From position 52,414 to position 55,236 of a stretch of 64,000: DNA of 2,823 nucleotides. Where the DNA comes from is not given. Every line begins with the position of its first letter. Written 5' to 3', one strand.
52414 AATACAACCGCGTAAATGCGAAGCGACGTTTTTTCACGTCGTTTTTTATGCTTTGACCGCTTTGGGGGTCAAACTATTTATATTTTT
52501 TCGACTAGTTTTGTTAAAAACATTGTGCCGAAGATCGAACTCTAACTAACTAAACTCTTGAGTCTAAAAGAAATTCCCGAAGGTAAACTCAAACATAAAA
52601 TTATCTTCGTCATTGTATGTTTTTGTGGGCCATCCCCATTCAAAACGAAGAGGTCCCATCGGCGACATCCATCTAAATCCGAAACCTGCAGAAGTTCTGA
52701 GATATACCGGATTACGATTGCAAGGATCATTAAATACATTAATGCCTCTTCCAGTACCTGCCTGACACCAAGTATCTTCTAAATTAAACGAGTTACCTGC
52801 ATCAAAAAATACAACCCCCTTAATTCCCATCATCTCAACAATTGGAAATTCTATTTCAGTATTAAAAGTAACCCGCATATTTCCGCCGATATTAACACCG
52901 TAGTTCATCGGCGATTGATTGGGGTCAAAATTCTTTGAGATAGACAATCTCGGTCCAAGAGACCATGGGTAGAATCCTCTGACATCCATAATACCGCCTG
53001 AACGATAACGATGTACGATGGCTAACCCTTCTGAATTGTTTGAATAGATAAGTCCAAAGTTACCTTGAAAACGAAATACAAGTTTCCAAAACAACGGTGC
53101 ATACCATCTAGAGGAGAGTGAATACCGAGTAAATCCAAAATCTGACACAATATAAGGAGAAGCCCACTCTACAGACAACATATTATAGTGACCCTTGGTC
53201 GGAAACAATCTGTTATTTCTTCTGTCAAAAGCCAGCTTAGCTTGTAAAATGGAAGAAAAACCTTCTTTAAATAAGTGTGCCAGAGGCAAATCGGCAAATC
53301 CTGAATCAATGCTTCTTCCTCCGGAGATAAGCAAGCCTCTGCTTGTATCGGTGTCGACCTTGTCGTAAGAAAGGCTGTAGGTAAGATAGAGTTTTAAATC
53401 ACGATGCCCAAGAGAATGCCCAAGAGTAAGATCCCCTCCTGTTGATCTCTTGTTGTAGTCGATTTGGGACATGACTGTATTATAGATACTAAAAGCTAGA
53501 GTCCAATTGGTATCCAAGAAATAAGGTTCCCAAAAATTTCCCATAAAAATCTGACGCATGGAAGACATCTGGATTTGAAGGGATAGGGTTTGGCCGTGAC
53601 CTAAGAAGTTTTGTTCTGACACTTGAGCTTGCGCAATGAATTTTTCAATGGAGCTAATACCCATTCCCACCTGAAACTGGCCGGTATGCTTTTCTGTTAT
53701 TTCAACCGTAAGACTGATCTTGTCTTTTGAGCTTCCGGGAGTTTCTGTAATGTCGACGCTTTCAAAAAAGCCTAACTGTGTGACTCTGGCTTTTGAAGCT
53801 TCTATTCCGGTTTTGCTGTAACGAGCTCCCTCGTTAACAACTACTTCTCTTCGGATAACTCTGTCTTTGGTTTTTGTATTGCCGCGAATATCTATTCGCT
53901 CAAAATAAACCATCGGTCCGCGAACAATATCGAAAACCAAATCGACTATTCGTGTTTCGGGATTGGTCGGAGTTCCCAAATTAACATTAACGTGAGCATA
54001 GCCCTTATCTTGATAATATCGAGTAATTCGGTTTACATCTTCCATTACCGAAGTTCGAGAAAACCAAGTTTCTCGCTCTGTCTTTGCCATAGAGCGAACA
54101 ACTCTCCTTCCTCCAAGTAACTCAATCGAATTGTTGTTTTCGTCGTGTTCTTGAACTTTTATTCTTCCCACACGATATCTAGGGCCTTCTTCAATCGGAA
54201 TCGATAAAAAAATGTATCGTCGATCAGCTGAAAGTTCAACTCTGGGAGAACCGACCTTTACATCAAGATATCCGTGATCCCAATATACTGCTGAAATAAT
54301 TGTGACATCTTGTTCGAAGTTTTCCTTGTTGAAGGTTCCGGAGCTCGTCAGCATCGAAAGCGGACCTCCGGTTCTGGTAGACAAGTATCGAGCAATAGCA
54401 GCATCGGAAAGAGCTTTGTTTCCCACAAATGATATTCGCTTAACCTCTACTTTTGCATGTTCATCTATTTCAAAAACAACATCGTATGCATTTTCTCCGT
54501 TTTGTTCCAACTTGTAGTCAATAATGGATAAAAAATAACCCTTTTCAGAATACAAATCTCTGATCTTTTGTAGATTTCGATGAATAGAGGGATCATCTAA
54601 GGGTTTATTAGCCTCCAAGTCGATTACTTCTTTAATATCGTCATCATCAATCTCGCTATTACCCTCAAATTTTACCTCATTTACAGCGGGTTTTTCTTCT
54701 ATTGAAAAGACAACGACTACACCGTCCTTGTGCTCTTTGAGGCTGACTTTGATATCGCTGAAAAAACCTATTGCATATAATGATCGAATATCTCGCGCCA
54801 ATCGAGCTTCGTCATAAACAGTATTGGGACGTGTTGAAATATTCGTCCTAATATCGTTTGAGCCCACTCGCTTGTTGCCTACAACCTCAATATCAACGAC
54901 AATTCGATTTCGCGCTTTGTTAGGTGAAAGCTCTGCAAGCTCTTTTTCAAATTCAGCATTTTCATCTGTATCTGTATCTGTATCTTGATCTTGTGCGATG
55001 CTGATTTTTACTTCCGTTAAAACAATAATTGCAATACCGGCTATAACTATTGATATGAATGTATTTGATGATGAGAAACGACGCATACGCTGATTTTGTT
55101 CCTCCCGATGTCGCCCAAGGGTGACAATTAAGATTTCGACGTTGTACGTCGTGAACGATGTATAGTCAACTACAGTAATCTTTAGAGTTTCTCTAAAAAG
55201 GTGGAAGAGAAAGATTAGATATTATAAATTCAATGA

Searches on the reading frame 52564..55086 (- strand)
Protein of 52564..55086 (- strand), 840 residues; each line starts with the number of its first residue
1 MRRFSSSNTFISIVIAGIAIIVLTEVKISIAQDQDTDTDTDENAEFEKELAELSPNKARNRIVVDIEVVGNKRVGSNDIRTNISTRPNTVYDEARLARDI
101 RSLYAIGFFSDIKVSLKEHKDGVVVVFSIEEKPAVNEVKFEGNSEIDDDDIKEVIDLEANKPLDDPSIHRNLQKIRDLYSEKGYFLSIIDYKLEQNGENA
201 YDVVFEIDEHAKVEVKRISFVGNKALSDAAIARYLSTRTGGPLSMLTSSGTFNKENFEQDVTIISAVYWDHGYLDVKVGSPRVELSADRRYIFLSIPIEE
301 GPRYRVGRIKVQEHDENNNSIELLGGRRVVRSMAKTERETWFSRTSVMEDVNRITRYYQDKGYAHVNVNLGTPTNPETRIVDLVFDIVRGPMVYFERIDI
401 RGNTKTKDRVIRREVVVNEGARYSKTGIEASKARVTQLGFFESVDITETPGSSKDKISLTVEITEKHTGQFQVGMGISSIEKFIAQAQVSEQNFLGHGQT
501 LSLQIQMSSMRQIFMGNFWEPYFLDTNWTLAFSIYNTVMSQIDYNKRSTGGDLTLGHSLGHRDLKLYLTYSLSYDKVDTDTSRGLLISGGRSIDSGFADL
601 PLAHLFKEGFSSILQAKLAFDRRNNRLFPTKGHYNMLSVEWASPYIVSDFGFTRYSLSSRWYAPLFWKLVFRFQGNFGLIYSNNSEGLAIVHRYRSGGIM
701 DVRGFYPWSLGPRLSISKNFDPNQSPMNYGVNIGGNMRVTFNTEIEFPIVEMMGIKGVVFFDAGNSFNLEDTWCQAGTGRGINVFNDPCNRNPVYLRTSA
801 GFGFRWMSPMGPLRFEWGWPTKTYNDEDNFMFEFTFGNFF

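Call 72: search_protein_families(library=ncbifam, proteins=[window:52564-55086:-], max_evalue=1e-10)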
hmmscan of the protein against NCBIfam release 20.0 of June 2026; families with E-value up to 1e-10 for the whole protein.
window:52564-55086:- (840 aa): 6 families
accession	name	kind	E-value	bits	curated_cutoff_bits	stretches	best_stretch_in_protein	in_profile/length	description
TIGR03303.1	OM_YaeT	equivalog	3.6e-183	610.8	297.15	1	62-840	2-741/741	outer membrane protein assembly factor BamA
NF008287.0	PRK11067.1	subfamily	3.1e-78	264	1181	1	57-838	20-800/802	outer membrane protein assembly factor BamA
NF047950.2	ATportTamA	equivalog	1.8e-34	119.3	625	0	622-782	386-534/569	autotransporter assembly complex protein TamA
NF052279.1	lipo_TamL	exception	9.4e-28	97.1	400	1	633-837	550-734/747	translocation and assembly module lipoprotein TamL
NF058613.1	OMPAssmBamADein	equivalog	3.1e-19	68.4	1050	0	383-518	397-536/857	outer membrane protein assembly factor BamA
TIGR00992.1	3a0901s03IAP75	subfamily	3.7e-12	45.3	1163.25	0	334-508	211-401/718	IAP75 family chloroplast envelope protein translocase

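Call 73: find_homologous_proteins(query=window:52564-55086:-, max_evalue=1e-50)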
Query window:52564-55086:- (840 aa): 2183 proteins with E <= 1e-50 among 8000 candidates; the best 120 are listed.
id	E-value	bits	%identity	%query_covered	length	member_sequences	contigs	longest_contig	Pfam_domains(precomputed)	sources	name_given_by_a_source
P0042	0.0e+0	1920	100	100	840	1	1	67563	PF08479.17,PF08478.16,PF25282.1,PF07244.21,PF01103.30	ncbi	-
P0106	0.0e+0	1532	78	100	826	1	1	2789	PF08479.17,PF08478.16,PF07244.21,PF01103.30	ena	-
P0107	0.0e+0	1503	77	100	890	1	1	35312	PF08479.17,PF08478.16,PF07244.21,PF01103.30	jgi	jgi:outer membrane protein insertion porin family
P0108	0.0e+0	1453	75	96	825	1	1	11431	PF08479.17,PF08478.16,PF25282.1,PF07244.21,PF01103.30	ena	-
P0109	0.0e+0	1443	74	98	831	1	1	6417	PF08479.17,PF08478.16,PF07244.21,PF01103.30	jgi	jgi:outer membrane protein insertion porin family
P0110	0.0e+0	1410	73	95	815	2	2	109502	PF08479.17,PF08478.16,PF07244.21,PF01103.30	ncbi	-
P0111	0.0e+0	1407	72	98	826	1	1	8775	PF08479.17,PF08478.16,PF25282.1,PF07244.21,PF01103.30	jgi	jgi:outer membrane protein insertion porin family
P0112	0.0e+0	1387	73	95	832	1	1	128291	PF08479.17,PF08478.16,PF25282.1,PF07244.21,PF01103.30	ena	-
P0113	0.0e+0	1374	70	99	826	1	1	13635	PF08479.17,PF08478.16,PF07244.21,PF01103.30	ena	-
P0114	0.0e+0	1367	71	97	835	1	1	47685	PF08479.17,PF08478.16,PF07244.21,PF01103.30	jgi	jgi:outer membrane protein insertion porin family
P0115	0.0e+0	1346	68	100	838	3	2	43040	PF08479.17,PF08478.16,PF25282.1,PF07244.21,PF01103.30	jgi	jgi:outer membrane protein insertion porin family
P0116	0.0e+0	1332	71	95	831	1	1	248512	PF08479.17,PF08478.16,PF07244.21,PF01103.30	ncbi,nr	ncbi:MAG: outer membrane protein assembly factor BamA [Proteobacteria bacterium]|nr:outer membrane p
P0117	0.0e+0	1325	67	100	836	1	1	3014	PF08479.17,PF08478.16,PF07244.21,PF01103.30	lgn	-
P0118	0.0e+0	1317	71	93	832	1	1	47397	PF08479.17,PF08478.16,PF25282.1,PF07244.21,PF01103.30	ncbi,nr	ncbi:MAG: outer membrane protein assembly factor BamA [Deltaproteobacteria bacterium]|nr:outer membr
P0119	0.0e+0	1292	68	94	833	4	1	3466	PF08479.17,PF08478.16,PF07244.21,PF01103.30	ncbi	-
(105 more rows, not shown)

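Call 83: find_encoding_contigs(protein=P0107, flank=10000, max_places=1)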
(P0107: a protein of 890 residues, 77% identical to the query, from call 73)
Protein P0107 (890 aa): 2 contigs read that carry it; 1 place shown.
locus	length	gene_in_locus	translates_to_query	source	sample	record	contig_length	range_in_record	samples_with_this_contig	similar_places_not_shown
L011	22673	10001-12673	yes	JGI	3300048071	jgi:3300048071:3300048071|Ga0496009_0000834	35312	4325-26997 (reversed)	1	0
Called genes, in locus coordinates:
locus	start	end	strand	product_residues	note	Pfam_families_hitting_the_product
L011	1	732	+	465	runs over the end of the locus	-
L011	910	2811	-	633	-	PF11992:TgpA_N, PF01841:Transglut_core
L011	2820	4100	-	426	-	-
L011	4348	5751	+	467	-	PF03062:MBOAT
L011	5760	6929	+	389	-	-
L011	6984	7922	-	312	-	PF20030:bpMoxR (weak), PF01078:Mg_chelatase (faint), PF07726:AAA_3, PF07728:AAA_5, PF00004:AAA (weak), PF17863:AAA_lid_2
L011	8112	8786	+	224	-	-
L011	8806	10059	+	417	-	PF04326:SLFN_AlbA_2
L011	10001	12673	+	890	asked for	PF07244:POTRA, PF08478:POTRA_1 (faint), PF08479:POTRA_2 (faint), PF07244:POTRA, PF01103:Omp85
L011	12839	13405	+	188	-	PF03938:OmpH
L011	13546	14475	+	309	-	PF08668:HDOD, PF01966:HD (weak)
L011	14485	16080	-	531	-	PF28550:DUF8436, PF01494:FAD_binding_3 (weak), PF03486:HI0933_like (faint), PF07992:Pyr_redox_2 (faint), PF13450:NAD_binding_8 (weak), PF01266:DAO (weak), PF21688:FAD-depend_C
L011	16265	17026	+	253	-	PF01370:Epimerase, PF04321:RmlD_sub_bind, PF05368:NmrA (weak), PF13460:NAD_binding_10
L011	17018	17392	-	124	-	PF01850:PIN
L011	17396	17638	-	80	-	PF02604:PhdYeFM_antitox (weak)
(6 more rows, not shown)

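Call 84: find_encoding_contigs(protein=P0110, flank=10000, max_places=1)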
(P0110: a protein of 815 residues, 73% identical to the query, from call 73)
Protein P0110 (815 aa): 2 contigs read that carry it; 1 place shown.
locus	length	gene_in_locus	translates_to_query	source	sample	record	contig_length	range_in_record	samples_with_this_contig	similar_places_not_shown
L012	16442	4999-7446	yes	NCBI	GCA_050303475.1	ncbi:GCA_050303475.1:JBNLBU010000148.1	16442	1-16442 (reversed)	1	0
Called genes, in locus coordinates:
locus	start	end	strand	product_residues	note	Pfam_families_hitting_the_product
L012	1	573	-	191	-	?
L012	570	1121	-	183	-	PF08534:Redoxin, PF00578:AhpC-TSA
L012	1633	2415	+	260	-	PF16697:Yop-YscD_cpl (faint), PF00498:FHA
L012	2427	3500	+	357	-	PF12773:DZR (faint), PF13240:Zn_Ribbon_1 (weak), PF13248:Zn_ribbon_3 (faint), PF17032:Zn_ribbon_15 (faint), PF18912:DZR_2 (faint), PF24463:DUF7577 (weak), PF13240:Zn_Ribbon_1 (weak), PF00498:FHA, +2 more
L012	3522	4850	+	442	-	PF00919:UPF0004, PF04055:Radical_SAM, PF18693:TRAM_2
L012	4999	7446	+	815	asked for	PF07244:POTRA, PF08478:POTRA_1 (faint), PF07244:POTRA, PF08479:POTRA_2 (weak), PF07244:POTRA, PF01103:Omp85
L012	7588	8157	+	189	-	PF03938:OmpH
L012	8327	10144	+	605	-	-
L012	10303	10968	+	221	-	-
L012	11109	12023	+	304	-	PF01479:S4, PF00849:PseudoU_synth_2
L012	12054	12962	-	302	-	PF01966:HD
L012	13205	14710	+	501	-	PF00069:Pkinase, PF07714:PK_Tyr_Ser-Thr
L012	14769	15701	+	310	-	-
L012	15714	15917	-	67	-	PF11154:DUF2934 (weak)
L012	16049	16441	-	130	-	?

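Call 85: find_encoding_contigs(protein=P0112, flank=10000, max_places=1)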
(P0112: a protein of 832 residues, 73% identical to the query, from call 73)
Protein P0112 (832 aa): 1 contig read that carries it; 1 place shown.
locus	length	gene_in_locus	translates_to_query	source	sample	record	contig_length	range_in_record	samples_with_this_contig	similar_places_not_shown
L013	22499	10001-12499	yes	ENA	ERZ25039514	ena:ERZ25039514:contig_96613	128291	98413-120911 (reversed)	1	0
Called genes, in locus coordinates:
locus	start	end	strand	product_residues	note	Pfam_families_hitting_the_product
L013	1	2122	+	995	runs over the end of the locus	PF00595:PDZ, PF13180:PDZ_2, PF17820:PDZ_6, PF03572:Peptidase_S41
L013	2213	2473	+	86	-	-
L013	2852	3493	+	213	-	-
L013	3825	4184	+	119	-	-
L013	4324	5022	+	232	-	PF00206:Lyase_1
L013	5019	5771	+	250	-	PF10397:ADSL_C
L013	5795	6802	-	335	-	-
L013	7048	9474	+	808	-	-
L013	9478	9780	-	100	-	-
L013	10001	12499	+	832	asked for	PF25282:POTRA1_3_Toc75 (faint), PF07244:POTRA, PF08478:POTRA_1 (faint), PF07244:POTRA, PF08479:POTRA_2 (faint), PF07244:POTRA, PF01103:Omp85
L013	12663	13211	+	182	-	PF03938:OmpH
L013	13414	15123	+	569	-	PF00672:HAMP (weak), PF00015:MCPsignal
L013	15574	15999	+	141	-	PF02699:YajC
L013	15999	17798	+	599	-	PF21760:SecD_1st, PF22599:SecDF_P1_head, PF02355:SecD_SecF_C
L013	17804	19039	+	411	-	PF07549:Sec_GG (weak), PF02355:SecD_SecF_C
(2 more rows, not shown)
